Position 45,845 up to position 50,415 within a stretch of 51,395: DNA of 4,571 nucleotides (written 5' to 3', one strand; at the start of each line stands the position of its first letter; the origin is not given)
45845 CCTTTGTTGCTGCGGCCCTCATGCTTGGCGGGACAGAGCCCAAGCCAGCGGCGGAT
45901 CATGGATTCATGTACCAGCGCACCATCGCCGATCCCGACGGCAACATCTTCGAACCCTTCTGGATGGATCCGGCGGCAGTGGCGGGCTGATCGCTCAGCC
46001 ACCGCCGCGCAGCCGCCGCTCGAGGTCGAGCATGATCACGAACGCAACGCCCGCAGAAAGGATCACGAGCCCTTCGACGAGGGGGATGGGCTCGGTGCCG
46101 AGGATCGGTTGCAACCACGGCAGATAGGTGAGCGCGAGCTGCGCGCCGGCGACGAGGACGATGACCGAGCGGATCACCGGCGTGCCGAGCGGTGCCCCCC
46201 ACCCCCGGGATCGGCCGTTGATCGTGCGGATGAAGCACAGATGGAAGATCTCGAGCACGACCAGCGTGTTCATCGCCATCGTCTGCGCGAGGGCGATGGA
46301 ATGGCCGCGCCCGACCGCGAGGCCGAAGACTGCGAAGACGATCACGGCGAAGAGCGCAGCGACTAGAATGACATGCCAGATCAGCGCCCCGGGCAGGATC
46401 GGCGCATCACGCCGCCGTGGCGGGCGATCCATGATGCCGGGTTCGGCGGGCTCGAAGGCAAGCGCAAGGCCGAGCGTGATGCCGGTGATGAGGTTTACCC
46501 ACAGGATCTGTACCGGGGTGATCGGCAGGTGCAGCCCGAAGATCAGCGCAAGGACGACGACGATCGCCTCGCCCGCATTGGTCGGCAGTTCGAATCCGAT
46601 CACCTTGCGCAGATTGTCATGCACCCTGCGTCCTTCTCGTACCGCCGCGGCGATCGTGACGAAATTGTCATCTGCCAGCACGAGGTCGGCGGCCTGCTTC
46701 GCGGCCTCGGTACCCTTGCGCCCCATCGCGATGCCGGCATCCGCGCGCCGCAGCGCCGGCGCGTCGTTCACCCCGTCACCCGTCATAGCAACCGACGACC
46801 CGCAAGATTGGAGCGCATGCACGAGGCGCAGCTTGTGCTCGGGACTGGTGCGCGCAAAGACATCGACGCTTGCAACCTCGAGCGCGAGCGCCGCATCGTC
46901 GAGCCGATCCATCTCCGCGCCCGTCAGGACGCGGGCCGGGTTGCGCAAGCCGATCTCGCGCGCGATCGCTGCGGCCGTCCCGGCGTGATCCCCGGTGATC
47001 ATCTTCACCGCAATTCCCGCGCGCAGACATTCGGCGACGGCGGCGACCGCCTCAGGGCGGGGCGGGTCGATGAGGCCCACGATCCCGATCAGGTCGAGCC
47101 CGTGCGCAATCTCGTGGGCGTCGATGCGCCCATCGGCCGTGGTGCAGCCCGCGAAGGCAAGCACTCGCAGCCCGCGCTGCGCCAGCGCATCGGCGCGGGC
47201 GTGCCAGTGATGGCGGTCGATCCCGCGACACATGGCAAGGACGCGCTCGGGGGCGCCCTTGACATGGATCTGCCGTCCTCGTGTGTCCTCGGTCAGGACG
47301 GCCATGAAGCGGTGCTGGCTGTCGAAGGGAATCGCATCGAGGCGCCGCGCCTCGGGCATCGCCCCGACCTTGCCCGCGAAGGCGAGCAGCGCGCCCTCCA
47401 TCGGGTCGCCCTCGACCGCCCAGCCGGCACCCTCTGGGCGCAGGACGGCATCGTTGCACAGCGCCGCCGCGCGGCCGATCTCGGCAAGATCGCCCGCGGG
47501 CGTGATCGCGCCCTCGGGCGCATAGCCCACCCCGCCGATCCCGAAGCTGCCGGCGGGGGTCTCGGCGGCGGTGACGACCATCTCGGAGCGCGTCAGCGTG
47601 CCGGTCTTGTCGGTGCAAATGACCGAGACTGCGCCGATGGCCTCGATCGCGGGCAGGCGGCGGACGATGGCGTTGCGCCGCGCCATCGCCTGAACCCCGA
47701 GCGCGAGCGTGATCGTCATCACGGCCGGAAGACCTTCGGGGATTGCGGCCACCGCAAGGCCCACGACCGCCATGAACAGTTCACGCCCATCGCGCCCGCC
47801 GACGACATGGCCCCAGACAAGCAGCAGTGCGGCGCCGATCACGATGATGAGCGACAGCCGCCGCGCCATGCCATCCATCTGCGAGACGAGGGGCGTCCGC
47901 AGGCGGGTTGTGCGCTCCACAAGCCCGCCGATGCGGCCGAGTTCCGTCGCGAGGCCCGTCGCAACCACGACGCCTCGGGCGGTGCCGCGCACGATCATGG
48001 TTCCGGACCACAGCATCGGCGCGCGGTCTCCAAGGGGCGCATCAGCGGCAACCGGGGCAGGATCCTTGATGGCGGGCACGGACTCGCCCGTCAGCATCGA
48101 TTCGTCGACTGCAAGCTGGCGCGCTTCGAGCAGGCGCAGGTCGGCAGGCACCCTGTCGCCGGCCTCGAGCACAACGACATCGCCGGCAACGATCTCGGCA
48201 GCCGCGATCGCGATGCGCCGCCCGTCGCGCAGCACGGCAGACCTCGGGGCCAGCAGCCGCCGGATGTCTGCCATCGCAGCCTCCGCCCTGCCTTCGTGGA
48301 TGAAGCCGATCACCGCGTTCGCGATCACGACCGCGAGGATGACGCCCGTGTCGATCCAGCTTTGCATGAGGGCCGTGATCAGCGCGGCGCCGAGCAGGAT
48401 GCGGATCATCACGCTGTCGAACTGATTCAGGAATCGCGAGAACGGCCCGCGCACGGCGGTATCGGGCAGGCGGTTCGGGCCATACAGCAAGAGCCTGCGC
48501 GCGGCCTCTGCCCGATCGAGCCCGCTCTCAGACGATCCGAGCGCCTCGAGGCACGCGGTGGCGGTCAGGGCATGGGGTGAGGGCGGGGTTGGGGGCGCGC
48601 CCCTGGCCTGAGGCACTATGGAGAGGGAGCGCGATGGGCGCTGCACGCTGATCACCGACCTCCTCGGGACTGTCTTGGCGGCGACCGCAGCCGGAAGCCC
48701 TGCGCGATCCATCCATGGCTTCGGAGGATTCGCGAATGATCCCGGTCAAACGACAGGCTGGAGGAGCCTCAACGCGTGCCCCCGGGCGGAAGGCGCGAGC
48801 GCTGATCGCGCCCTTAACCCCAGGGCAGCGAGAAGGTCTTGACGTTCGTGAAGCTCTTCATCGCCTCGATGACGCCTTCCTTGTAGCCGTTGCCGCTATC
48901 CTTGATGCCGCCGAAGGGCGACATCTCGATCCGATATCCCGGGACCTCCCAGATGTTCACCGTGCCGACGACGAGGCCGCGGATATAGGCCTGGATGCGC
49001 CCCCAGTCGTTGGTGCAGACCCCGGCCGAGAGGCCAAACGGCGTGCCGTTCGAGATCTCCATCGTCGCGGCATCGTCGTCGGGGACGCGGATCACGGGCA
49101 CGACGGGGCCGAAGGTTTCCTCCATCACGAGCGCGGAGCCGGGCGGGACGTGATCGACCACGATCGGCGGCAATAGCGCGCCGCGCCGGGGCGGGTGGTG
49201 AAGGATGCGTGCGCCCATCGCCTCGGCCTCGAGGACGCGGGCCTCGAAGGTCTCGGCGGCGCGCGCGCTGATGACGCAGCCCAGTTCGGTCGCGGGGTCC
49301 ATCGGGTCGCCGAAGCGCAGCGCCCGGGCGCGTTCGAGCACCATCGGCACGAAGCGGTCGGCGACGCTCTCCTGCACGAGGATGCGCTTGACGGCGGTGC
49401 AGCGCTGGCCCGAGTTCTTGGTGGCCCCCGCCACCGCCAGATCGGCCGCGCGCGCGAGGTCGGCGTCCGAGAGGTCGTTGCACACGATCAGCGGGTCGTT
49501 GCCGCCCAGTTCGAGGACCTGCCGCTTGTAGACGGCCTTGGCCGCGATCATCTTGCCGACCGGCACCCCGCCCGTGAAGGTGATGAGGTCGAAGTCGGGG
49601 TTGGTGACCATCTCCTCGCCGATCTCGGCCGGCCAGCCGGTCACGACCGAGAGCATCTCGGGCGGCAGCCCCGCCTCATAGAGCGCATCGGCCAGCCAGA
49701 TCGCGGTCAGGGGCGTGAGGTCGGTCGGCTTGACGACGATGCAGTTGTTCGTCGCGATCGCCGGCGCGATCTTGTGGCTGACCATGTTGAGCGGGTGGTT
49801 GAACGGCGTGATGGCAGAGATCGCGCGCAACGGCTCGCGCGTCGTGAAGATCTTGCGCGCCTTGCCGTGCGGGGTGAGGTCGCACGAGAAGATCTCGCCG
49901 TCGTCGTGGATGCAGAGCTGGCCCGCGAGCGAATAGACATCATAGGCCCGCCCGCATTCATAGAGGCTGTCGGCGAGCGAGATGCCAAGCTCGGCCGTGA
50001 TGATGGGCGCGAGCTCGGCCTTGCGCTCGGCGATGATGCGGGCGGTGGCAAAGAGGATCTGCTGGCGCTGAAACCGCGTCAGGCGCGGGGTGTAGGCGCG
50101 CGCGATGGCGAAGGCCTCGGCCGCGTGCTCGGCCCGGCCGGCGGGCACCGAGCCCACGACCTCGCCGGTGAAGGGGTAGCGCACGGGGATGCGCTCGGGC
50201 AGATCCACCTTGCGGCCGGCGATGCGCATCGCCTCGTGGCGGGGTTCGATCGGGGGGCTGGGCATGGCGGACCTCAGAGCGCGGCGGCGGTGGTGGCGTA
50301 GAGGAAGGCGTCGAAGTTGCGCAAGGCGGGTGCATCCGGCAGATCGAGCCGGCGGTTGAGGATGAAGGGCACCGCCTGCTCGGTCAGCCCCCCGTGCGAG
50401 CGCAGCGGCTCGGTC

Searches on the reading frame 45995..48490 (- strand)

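Call 11: search_protein_families(library=ncbifam, proteins=[window:45995-48490:-], max_evalue=0.00001)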
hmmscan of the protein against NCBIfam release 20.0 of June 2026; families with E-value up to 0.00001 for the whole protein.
window:45995-48490:- (831 aa): 19 families
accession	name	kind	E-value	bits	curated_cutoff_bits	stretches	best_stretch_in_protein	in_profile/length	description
TIGR01522.1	ATPase-IIA2_Ca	equivalog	4.8e-177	590.4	798.3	1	2-821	36-843/854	calcium-transporting P-type ATPase, PMR1-type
TIGR01116.1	ATPase-IIA1_Ca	equivalog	4e-166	554.4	703.4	1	21-822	2-791/799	calcium-translocating P-type ATPase, SERCA-type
TIGR01523.1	ATPase-IID_K-Na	equivalog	3.8e-137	458.4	645.05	3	339-722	434-854/997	potassium/sodium efflux P-type ATPase, fungal-type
TIGR01647.1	ATPase-IIIA_H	equivalog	1.1e-120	404.1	615.5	2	3-309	14-307/755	plasma-membrane proton-efflux P-type ATPase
TIGR01517.1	ATPase-IIB_Ca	equivalog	8.8e-117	391.4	507.05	1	2-759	67-814/882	calcium-translocating P-type ATPase, PMCA-type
TIGR01106.1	ATPase-IIC_X-K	subfamily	4.2e-115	385.7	946.1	2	50-515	109-607/997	Na,H/K antiporter P-type ATPase subunit alpha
TIGR01524.1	ATPase-IIIB_Mg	equivalog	1.5e-97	327.5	610.75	2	3-307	46-355/867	magnesium-translocating P-type ATPase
TIGR01494.1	ATPase_P-type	subfamily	5.3e-93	312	62.3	4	533-661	353-476/478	HAD-IC family P-type ATPase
NF011702.0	PRK15122.1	subfamily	4.8e-90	302.8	975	2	369-722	428-795/907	magnesium-translocating P-type ATPase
TIGR01525.1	ATPase-IB_hvy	subfamily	2.6e-65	221.3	346.25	3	35-312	8-272/560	heavy metal translocating P-type ATPase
TIGR01657.1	P-ATPase-V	hypoth_equivalog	9.2e-60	202.2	618.25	2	83-527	230-709/1055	ATP13A2 family polyamine export P-type ATPase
TIGR01512.1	ATPase-IB2_Cd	subfamily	2.2e-51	175.1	313.5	3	34-311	7-257/494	cadmium family heavy metal-translocating P-type ATPase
TIGR01511.1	ATPase-IB1_Cu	subfamily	4.8e-45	154.4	397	3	44-311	41-284/542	copper-translocating P-type ATPase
NF008262.1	PRK11033.1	equivalog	9.3e-36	123.5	1005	2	32-309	181-446/731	zinc/cadmium/mercury/lead-transporting ATPase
TIGR01497.1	kdpB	equivalog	2.9e-34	118.2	527.9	2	528-622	472-565/675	potassium-transporting ATPase subunit KdpB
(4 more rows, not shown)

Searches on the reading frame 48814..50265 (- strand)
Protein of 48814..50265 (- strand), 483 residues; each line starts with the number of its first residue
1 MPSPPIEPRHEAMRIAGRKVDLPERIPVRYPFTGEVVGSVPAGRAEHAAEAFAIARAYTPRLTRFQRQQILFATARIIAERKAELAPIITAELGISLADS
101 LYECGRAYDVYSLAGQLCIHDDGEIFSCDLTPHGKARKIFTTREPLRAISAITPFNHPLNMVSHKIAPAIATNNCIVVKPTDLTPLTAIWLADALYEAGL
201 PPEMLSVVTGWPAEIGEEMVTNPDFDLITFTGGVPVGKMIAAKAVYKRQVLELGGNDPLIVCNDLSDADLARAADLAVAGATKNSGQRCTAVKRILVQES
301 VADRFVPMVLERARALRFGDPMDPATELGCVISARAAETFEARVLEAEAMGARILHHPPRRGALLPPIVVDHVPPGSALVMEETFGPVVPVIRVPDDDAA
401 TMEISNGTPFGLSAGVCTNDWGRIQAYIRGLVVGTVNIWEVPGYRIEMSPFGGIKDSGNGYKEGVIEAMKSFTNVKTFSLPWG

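Call 11: search_protein_families(library=ncbifam, proteins=[window:48814-50265:-], max_evalue=0.00001)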
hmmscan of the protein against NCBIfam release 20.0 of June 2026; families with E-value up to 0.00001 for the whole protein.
window:48814-50265:- (483 aa): 42 families (the best 25 are shown)
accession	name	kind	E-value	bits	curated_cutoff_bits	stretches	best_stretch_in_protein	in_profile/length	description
TIGR03250.1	PhnAcAld_DH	equivalog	8e-231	766.6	635.65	1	9-482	2-472/472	phosphonoacetaldehyde dehydrogenase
NF040648.1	lactal_redase_Meth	equivalog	3.3e-111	372.6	650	1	13-478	1-460/463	lactaldehyde dehydrogenase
NF047626.1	SulfactDhSafD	equivalog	1.8e-91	307.4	700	1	31-478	8-452/454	sulfoacetaldehyde dehydrogenase SafD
TIGR01804.1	BADH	equivalog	1.5e-83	280.9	668.6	1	26-476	15-467/467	betaine-aldehyde dehydrogenase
NF006916.0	PRK09407.1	equivalog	1.9e-78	264.4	521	1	23-478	33-490/526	succinic semialdehyde dehydrogenase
TIGR01780.1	SSADH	subfamily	1.4e-76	258.2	646.35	1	29-476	2-448/448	succinate-semialdehyde dehydrogenase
NF042993.1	AlphKGSA_gudD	equivalog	6.5e-76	256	770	1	35-478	31-478/481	alpha-ketoglutaric semialdehyde dehydrogenase GucD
NF009725.0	PRK13252.1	equivalog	1.2e-75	254.8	593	1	23-478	21-477/488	betaine-aldehyde dehydrogenase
NF010000.0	PRK13473.1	subfamily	1.9e-74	251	615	1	24-476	17-468/475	aminobutyraldehyde dehydrogenase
TIGR02299.1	HpaE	equivalog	3.9e-73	246.7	638.35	1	26-481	18-477/488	5-carboxymethyl-2-hydroxymuconate semialdehyde dehydrogenase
NF052305.1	DioxValDhHalo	equivalog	3.2e-72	244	750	1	35-477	32-478/483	2,5-dioxovalerate dehydrogenase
NF006915.0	PRK09406.1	equivalog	1.3e-68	232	730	1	31-478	8-454/457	NADP-dependent succinic semialdehyde dehydrogenase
NF040869.1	G3PDH_Arch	equivalog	1.1e-67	228.9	780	1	17-477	26-488/502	NADP-dependent glyceraldehyde-3-phosphate dehydrogenase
TIGR01237.1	D1pyr5carbox2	equivalog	1.3e-67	228.7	659.65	1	13-479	35-508/511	L-glutamate gamma-semialdehyde dehydrogenase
NF002852.0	PRK03137.1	subfamily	4.1e-67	227.1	648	1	12-479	38-511/514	L-glutamate gamma-semialdehyde dehydrogenase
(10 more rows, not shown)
